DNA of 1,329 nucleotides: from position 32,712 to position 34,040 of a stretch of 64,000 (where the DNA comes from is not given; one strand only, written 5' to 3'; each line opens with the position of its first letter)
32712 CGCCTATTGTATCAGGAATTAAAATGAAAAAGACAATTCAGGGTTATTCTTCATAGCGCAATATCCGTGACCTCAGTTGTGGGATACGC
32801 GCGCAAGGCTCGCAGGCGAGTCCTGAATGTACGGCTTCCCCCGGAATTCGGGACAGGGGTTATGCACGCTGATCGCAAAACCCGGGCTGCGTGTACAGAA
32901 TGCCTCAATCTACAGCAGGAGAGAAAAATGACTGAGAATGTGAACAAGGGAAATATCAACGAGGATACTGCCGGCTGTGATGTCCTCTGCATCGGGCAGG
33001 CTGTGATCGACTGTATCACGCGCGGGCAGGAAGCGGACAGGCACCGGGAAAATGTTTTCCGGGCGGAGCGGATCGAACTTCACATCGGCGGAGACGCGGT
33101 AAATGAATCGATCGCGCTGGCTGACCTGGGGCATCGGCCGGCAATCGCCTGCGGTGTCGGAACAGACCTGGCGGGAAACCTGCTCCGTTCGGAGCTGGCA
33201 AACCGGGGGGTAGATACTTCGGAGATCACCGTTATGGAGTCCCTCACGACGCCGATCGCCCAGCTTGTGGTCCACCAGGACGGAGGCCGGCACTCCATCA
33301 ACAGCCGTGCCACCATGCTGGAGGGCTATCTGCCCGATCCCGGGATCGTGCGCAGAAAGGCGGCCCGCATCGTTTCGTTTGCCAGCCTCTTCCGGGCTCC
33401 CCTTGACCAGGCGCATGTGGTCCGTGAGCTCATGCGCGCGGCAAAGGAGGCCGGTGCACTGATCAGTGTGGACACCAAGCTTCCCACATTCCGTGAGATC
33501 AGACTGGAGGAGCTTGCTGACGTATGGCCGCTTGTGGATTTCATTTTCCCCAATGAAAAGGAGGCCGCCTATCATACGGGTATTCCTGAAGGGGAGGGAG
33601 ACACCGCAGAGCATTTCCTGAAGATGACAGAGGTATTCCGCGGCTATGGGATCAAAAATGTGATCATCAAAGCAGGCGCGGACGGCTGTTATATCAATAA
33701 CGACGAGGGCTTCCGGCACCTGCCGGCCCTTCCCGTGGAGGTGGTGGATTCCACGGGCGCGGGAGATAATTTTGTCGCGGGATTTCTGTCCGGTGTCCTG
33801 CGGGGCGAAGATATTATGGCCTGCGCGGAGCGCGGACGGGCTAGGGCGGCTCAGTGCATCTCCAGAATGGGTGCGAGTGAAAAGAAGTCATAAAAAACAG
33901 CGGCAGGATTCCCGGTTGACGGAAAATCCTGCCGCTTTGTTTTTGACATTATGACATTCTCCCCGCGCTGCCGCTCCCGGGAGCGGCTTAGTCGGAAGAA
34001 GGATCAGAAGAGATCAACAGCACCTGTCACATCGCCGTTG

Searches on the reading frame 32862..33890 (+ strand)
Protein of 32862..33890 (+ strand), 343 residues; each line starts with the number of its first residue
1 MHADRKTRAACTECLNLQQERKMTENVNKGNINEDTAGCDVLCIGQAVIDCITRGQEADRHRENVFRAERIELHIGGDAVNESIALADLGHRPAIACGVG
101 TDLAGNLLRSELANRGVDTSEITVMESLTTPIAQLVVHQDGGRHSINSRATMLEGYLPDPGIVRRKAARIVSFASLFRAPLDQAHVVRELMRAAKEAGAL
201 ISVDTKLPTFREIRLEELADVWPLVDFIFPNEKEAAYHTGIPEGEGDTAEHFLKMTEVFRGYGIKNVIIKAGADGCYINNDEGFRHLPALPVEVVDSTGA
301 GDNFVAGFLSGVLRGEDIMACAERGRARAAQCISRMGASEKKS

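Call 53: search_protein_families(library=pfam, proteins=[window:32862-33890:+], max_evalue=0.0001)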
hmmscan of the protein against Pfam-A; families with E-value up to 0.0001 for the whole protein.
window:32862-33890:+ (343 aa): 1 family
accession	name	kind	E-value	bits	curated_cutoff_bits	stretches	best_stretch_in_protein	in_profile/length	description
PF00294.29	PfkB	-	1.1e-52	179.8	25.8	1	40-340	3-297/302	pfkB family carbohydrate kinase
